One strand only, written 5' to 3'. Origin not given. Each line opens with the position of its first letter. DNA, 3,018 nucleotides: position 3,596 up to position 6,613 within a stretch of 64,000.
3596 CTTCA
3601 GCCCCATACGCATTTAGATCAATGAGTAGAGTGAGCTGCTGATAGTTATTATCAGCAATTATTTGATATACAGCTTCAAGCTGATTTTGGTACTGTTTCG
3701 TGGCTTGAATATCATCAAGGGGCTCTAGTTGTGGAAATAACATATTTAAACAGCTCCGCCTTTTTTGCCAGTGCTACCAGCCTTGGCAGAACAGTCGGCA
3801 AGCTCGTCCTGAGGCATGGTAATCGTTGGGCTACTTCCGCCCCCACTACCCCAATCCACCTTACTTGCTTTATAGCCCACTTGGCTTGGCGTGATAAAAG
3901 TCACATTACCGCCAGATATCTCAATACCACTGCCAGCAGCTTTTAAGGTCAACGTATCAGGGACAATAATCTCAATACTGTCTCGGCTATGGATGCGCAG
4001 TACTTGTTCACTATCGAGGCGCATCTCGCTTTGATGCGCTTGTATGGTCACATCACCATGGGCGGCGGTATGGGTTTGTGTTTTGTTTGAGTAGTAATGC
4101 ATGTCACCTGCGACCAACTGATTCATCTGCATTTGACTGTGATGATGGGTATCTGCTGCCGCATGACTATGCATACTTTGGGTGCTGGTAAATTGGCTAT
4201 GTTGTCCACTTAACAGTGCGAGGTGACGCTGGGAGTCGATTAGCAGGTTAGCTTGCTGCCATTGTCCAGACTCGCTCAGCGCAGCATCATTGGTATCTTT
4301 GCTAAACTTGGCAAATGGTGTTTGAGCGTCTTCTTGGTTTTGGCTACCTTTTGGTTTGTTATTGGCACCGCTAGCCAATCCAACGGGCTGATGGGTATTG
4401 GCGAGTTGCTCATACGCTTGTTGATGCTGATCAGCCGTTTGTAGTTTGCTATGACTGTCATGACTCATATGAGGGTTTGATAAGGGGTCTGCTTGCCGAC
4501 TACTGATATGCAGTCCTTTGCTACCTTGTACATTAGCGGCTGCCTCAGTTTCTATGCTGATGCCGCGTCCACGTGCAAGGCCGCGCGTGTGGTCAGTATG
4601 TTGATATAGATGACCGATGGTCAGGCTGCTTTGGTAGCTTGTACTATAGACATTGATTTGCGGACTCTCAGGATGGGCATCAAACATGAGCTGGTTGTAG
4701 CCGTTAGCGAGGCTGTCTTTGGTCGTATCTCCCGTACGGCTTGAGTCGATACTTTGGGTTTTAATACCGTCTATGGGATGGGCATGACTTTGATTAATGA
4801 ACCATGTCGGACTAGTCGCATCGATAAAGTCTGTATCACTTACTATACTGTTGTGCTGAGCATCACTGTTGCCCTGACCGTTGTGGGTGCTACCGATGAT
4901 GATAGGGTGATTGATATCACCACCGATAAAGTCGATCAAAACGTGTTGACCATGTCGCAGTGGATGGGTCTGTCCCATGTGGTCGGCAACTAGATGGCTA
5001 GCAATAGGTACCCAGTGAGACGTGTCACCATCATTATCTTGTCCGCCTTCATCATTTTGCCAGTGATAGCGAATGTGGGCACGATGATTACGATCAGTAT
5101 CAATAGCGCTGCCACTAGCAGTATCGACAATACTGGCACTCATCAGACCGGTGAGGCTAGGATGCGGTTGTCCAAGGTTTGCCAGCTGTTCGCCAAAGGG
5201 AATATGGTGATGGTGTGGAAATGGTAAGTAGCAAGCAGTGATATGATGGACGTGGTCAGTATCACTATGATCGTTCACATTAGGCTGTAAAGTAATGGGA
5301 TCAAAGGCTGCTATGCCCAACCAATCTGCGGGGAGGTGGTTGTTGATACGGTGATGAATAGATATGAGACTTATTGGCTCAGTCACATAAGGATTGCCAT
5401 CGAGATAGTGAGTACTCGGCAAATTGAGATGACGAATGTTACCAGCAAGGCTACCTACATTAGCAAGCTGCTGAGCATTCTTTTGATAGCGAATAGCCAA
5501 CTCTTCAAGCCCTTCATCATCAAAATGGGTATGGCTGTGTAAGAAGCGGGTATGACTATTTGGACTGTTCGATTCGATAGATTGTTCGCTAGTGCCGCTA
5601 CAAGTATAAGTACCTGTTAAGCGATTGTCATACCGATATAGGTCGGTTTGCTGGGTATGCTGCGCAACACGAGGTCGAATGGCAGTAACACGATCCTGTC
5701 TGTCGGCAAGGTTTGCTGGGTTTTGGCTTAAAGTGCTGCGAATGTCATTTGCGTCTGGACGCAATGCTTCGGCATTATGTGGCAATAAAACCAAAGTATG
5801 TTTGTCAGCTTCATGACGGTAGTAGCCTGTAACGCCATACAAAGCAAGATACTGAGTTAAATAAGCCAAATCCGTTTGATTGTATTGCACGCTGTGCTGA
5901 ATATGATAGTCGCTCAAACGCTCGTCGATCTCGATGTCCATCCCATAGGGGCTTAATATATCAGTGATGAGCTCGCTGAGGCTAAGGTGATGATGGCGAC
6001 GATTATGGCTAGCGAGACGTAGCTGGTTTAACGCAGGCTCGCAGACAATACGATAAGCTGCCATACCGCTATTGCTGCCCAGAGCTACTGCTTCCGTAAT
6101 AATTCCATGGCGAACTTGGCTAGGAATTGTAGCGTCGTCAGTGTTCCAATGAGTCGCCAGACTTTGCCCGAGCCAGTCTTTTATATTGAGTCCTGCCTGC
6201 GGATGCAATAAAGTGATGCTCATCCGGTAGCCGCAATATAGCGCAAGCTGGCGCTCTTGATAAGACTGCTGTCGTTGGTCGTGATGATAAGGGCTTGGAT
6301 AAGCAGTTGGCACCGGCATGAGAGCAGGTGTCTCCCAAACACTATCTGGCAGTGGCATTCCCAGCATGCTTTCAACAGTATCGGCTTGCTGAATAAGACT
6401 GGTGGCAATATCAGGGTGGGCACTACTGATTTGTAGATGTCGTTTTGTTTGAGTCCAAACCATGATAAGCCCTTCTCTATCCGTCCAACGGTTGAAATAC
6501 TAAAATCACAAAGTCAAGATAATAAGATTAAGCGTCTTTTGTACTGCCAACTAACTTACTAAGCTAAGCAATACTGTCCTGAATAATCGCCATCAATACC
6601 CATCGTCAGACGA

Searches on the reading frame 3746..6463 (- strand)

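Call 28: search_protein_families(library=pfam, proteins=[window:3746-6463:-], max_evalue=0.001)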
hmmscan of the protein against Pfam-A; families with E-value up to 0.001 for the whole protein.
window:3746-6463:- (905 aa): 4 families
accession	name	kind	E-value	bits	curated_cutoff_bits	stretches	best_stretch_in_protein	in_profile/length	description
PF05954.17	Phage_GPD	-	8.3e-29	101.2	30.1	1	79-376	8-304/305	Phage tail baseplate hub (GPD)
PF10106.14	DUF2345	-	7.6e-22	78.2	30.7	1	732-873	6-149/151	Uncharacterized protein conserved in bacteria (DUF2345)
PF13296.11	T6SS_Vgr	-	2e-16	60.4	22.4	1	586-688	5-105/108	Putative type VI secretion system Rhs element Vgr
PF04717.18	Phage_base_V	-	0.00011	22.9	23.8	1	478-526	26-74/75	Type VI secretion system/phage-baseplate injector OB domain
